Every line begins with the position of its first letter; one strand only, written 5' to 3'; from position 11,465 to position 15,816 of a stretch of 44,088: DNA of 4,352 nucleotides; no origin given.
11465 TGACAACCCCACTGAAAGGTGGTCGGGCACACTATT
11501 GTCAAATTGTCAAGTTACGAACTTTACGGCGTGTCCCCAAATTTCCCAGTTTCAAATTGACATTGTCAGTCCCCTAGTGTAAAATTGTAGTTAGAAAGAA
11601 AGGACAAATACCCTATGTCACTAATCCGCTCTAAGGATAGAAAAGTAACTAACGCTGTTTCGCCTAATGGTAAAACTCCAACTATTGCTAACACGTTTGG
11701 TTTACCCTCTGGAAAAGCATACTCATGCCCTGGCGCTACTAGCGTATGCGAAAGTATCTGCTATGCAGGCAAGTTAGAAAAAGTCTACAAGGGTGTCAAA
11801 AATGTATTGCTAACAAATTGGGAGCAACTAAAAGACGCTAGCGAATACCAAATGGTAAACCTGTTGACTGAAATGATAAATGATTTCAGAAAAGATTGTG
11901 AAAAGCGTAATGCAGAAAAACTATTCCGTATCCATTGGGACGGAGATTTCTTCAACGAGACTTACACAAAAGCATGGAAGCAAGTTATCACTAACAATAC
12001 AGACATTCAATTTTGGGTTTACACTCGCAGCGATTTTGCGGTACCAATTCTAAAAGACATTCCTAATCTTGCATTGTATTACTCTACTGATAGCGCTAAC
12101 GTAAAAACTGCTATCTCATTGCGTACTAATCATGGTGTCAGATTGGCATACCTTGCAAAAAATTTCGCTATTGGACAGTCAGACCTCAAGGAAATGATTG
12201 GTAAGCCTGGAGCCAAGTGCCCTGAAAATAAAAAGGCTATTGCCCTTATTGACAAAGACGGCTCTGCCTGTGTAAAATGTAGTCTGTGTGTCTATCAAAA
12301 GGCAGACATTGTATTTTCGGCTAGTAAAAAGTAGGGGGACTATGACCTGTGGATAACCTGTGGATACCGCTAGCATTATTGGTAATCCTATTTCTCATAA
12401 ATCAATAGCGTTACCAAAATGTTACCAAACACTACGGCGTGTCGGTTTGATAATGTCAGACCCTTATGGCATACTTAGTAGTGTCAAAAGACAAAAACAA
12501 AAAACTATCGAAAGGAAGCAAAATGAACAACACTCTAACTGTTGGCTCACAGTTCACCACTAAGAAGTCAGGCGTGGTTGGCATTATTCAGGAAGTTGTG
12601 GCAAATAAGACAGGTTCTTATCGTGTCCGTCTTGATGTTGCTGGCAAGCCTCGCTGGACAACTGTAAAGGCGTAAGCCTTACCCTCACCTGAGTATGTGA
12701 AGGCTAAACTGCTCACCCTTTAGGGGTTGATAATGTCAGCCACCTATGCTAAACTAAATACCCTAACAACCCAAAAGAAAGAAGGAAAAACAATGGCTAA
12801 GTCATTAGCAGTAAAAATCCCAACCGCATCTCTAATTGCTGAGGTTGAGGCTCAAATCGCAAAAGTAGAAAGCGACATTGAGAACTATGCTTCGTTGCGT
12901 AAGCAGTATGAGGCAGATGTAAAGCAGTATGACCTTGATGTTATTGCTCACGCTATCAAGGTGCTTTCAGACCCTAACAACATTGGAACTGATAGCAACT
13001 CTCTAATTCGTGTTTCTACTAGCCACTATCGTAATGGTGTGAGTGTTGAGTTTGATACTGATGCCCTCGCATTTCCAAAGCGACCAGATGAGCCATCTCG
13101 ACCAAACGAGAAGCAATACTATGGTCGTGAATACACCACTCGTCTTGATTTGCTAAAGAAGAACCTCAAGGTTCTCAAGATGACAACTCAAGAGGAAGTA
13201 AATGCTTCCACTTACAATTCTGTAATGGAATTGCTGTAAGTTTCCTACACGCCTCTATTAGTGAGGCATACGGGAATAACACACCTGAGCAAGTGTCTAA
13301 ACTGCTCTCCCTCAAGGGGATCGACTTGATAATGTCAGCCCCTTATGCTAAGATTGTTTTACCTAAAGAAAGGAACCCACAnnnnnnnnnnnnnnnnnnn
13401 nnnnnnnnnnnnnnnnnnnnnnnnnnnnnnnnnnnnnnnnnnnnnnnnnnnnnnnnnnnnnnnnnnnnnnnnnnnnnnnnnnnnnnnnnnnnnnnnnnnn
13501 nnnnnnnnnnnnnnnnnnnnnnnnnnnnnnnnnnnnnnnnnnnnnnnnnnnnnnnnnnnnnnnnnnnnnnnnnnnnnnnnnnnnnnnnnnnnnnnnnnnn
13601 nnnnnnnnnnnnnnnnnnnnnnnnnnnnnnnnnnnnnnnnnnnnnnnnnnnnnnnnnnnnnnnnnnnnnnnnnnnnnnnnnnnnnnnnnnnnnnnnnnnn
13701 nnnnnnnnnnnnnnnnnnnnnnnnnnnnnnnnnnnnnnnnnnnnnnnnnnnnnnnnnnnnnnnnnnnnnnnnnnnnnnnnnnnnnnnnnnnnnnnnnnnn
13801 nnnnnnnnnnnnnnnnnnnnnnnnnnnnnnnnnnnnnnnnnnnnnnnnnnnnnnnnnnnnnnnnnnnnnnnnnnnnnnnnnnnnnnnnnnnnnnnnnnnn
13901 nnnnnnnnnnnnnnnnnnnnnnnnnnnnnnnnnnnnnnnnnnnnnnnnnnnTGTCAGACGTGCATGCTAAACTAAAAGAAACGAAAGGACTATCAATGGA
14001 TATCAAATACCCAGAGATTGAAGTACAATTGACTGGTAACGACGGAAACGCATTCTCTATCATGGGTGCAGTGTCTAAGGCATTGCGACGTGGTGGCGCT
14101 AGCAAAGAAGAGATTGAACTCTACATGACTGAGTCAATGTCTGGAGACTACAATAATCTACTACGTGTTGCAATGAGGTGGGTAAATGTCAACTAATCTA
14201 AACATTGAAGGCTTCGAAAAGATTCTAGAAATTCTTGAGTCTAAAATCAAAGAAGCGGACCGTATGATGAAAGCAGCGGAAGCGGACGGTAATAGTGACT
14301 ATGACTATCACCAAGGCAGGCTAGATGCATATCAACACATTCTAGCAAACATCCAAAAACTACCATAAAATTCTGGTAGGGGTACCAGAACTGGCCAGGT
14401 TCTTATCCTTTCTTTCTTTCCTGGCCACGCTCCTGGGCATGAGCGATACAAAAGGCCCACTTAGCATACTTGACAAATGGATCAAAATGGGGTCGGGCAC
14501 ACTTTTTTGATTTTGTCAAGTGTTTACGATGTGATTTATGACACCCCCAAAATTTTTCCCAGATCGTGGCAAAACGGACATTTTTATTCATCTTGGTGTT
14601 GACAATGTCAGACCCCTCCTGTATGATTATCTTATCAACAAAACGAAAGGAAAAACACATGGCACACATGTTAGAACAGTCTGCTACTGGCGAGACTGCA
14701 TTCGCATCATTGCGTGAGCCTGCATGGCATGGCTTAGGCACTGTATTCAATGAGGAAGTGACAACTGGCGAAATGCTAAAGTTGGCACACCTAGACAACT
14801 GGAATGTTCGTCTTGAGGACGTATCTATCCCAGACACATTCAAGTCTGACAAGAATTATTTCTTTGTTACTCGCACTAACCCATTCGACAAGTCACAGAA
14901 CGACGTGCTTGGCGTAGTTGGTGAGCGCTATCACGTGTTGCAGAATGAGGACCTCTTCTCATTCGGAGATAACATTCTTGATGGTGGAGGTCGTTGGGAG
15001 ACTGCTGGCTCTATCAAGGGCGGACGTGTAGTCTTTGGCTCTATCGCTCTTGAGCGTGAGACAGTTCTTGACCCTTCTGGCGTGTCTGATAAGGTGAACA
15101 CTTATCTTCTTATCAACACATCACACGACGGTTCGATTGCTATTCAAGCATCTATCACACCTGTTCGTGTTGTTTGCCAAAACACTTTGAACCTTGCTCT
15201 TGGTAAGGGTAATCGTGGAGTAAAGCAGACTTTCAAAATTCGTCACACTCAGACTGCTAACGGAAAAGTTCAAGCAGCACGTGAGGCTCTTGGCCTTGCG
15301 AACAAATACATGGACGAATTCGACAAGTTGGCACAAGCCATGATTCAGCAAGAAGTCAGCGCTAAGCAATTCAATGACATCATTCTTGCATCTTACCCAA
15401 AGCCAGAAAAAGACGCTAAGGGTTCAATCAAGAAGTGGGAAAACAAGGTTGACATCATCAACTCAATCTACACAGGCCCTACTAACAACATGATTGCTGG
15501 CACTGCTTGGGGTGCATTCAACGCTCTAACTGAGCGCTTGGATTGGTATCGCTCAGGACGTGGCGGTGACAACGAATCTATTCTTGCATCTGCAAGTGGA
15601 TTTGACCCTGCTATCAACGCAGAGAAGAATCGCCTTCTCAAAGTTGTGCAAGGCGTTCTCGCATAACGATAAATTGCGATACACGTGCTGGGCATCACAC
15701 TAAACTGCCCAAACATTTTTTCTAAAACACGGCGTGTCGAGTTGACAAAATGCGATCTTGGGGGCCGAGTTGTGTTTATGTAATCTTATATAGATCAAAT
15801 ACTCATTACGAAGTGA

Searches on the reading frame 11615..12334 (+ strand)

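Call 15: search_protein_families(library=phrogs, proteins=[window:11615-12334:+], max_evalue=0.001)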
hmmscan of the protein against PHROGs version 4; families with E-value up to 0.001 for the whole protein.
window:11615-12334:+ (239 aa): 1 family
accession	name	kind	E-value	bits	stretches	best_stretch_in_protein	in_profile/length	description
phrog_1392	-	unknown function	1.6e-95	320.9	1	2-238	45-279/296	-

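Call 89: search_protein_families(library=pfam, proteins=[window:11615-12334:+], max_evalue=0.01)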
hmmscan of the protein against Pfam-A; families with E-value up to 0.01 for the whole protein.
window:11615-12334:+ (239 aa): 2 families
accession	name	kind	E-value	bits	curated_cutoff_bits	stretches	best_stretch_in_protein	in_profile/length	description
PF17338.8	GP88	-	1.2e-53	182.7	24.4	1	2-226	2-228/230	Gene product 88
PF23872.1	DUF7227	-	0.003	17.6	27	0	11-233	4-204/223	Domain of unknown function (DUF7227)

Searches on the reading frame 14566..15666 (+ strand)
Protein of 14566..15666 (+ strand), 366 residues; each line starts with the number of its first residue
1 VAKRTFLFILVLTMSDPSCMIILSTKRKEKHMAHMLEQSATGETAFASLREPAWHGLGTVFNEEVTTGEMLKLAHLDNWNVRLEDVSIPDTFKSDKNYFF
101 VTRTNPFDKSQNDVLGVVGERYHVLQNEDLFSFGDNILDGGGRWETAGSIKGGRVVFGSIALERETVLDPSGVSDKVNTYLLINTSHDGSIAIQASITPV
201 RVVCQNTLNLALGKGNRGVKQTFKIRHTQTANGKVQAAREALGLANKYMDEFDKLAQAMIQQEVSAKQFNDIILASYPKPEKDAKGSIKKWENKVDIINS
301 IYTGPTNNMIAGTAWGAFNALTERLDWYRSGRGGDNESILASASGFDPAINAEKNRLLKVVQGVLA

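Call 15: search_protein_families(library=phrogs, proteins=[window:14566-15666:+], max_evalue=0.001)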
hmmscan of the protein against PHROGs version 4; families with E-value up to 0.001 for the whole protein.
window:14566-15666:+ (366 aa): 1 family
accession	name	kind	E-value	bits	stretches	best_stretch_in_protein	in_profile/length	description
phrog_1221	-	unknown function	3.1e-105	353.2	1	24-365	15-348/355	-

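Call 16: search_dna_similar(query=window:14566-15666:+, collection=phages, mode=protein, max_rows=15)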
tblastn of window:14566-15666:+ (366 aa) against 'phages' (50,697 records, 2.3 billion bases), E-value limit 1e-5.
Records with a match: 601; places in all: 687; records where one place covers at least 80% of the query: 468.
Best place of each record, by identity: <60% 601.
By first word of the organism name: Mycobacterium 243; Streptomyces 116; Microbacterium 55; Arthrobacter 50; Gordonia 43; Stenotrophomonas 16; uncultured 15; Rhodococcus 13; Sinorhizobium 7; CrAssphage 7; and 19 more.
By host as written in the record: Mycobacterium smegmatis mc2 155 148; Streptomyces griseus ATCC 10137 51; Mycobacterium smegmatis mc#155 44; - 43; Arthrobacter sp. ATCC 21022 33; Streptomyces lividans JI 1326 29; Microbacterium foliorum NRRL B-24224 SEA 23; Gordonia terrae 3612 21; and 59 more.
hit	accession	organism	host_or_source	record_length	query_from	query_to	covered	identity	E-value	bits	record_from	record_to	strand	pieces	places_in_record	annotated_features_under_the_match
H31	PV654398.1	Streptomyces phage Riptide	Streptomyces mirabilis NRRL B-2400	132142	30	362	91%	57.1%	1e-119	386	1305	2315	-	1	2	2: hypothetical protein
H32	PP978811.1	Streptomyces phage Anedea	Streptomyces mirabilis NRRL B-2400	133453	30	362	91%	57.1%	4e-119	384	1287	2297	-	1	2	2: hypothetical protein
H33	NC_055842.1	Streptomyces phage Bmoc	Streptomyces griseofuscus ATCC 23916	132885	30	362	91%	56.9%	2e-118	383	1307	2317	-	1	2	2: hypothetical protein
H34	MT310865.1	Streptomyces phage Bmoc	Streptomyces griseofuscus ATCC 23916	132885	30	362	91%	56.9%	2e-118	383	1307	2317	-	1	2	2: hypothetical protein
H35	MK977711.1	Streptomyces phage Evy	Streptomyces griseus ATCC 10137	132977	34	361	90%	57.5%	6e-114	370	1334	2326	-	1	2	2: hypothetical protein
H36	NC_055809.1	Streptomyces phage Evy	Streptomyces griseus ATCC 10137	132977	34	361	90%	57.5%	6e-114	370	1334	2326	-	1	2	2: hypothetical protein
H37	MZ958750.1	Streptomyces phage Targaryen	Streptomyces lividans JI 1326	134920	34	361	90%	57.5%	6e-114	370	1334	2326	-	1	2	2: hypothetical protein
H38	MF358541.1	Streptomyces phage Warpy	Streptomyces griseus ATCC 10137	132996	34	361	90%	57.5%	1e-113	369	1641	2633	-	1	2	hypothetical protein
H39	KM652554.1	Streptomyces phage Jay2Jay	Streptomyces lividans JI1326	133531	34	361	90%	57.5%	1e-113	369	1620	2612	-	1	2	5: hypothetical protein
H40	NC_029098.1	Streptomyces phage Jay2Jay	Streptomyces lividans JI1326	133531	34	361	90%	57.5%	1e-113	369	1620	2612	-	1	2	5: hypothetical protein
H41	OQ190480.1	Streptomyces phage Pepperwood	Streptomyces lividans JI 1326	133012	24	366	94%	54.7%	1e-114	372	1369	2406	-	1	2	3: hypothetical protein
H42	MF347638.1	Streptomyces phage Peebs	Streptomyces lividans JI 1326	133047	24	366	94%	54.7%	1e-114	372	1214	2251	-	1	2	hypothetical protein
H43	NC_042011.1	Streptomyces phage Peebs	Streptomyces lividans JI 1326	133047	24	366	94%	54.7%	1e-114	372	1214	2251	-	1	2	hypothetical protein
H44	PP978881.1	Streptomyces phage Navo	Streptomyces lividans JI 1326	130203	25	366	93%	54.8%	9e-115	372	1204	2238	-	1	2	2: hypothetical protein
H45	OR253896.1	Streptomyces phage Persimmon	Streptomyces lividans JI 1326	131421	25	366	93%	54.8%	1e-114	371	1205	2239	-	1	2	2: hypothetical protein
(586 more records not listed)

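Call 89: search_protein_families(library=pfam, proteins=[window:14566-15666:+], max_evalue=0.01)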
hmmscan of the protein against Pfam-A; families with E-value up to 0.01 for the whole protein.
window:14566-15666:+ (366 aa): 1 family
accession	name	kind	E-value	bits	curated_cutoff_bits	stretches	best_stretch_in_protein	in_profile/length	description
PF06067.16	DUF932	-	3.3e-51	174.7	23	1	114-335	1-216/227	Domain of unknown function (DUF932)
